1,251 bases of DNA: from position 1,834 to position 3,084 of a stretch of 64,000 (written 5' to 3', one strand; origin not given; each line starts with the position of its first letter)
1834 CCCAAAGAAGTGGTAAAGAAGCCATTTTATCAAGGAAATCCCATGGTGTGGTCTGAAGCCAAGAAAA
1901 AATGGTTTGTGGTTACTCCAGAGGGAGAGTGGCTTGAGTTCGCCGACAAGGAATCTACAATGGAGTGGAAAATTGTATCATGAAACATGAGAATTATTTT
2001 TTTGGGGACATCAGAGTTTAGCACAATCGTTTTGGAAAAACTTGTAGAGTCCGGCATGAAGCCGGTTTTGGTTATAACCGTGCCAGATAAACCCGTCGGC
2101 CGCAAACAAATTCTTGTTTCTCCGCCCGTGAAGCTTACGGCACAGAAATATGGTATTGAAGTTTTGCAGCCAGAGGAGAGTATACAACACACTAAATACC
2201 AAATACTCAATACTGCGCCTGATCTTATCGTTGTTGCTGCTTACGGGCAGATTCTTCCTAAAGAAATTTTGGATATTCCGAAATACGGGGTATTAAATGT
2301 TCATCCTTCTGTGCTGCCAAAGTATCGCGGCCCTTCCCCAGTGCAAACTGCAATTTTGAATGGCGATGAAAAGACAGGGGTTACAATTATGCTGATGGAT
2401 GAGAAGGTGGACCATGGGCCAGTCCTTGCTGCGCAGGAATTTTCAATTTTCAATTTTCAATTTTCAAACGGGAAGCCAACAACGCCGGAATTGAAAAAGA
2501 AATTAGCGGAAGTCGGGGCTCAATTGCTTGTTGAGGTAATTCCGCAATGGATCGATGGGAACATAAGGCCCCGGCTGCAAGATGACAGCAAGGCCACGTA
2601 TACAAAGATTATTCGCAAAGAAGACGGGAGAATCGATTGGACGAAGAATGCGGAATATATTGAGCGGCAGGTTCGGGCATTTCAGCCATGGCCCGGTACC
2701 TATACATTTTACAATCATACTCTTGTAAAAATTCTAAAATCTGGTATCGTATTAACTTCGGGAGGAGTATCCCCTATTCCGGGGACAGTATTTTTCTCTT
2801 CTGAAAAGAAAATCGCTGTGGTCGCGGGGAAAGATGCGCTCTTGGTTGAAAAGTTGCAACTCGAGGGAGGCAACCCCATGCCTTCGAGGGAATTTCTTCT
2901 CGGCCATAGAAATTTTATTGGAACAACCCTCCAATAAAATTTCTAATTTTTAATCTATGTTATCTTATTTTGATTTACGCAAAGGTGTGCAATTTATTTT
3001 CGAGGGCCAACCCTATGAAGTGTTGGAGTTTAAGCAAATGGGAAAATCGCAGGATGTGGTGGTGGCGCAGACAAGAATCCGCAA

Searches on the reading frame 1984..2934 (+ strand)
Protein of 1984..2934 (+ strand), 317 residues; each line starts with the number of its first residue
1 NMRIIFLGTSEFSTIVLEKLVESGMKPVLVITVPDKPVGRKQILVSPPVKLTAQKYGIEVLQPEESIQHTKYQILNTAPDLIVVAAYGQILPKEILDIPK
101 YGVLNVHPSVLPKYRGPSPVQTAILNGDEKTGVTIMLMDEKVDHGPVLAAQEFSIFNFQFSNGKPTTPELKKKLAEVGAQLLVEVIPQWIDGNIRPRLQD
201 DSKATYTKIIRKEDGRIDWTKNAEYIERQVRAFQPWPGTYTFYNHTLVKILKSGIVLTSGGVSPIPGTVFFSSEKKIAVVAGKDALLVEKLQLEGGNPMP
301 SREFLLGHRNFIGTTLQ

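Call 78: search_solved_structures(query=window:1984-2934:+, show_alignments=1)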
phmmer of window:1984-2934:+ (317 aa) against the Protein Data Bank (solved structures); distinct sequences matched with E-value up to 0.001: 77 (the best 60 are shown).
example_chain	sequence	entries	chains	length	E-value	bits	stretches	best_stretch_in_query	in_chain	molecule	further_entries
4iqf_A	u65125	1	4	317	6.9e-67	228.7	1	2-316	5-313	Methionyl-tRNA formyltransferase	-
1fmt_A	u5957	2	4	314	2.6e-59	203.9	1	2-310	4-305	METHIONYL-TRNA FMET FORMYLTRANSFERASE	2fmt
5uai_A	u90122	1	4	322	6.9e-58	199.2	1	2-304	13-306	Methionyl-tRNA formyltransferase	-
3q0i_A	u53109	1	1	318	1.4e-57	198.2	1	2-309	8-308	Methionyl-tRNA formyltransferase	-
3r8x_A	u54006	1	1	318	1.8e-55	191.3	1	2-310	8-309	Methionyl-tRNA formyltransferase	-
3tqq_A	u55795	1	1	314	8.5e-55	189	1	2-309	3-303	Methionyl-tRNA formyltransferase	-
8gjh_A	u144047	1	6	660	1.4e-27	99.6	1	20-282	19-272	Bifunctional polymyxin resistance protein ArnA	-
4qpd_A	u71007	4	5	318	1.2e-26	96.5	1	2-305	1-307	10-formyltetrahydrofolate dehydrogenase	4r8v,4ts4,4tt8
1s3i_A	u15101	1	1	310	9.1e-26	93.7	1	2-307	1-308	10-formyltetrahydrofolate dehydrogenase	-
4qpc_A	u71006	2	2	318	1.8e-25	92.7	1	2-305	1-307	10-formyltetrahydrofolate dehydrogenase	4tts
7rlu_A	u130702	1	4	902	3e-25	92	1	2-308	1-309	Cytosolic 10-formyltetrahydrofolate dehydrogenase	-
7rlt_A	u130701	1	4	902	3.2e-25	91.9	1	2-308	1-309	Cytosolic 10-formyltetrahydrofolate dehydrogenase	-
5j63_A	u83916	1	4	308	1.2e-24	90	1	5-256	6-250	Bifunctional polymyxin resistance protein ArnA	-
6pih_A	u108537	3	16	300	1.5e-24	89.7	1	9-256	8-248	Bifunctional polymyxin resistance protein ArnA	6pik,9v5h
1yrw_A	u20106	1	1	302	1.6e-24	89.6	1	9-256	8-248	protein ArnA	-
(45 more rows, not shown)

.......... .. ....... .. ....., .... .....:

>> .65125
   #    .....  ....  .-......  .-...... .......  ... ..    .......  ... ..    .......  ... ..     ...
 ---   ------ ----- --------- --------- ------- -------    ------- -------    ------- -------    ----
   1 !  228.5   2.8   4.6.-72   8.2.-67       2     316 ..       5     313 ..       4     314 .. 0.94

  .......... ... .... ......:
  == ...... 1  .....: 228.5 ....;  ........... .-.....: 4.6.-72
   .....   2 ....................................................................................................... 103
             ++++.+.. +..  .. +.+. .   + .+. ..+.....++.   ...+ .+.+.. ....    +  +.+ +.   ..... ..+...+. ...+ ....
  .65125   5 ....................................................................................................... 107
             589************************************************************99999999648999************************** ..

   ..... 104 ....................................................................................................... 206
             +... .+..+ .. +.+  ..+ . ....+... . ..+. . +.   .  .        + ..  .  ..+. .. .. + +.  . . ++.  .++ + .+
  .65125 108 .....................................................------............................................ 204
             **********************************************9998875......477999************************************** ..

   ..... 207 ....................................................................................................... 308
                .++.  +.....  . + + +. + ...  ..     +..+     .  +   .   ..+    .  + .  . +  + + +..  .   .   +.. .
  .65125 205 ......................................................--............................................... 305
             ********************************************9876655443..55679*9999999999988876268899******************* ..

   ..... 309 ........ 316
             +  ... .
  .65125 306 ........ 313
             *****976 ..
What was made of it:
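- fmt carries an unrelated perfect (AATTTTC)x4.3 array (call 78).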
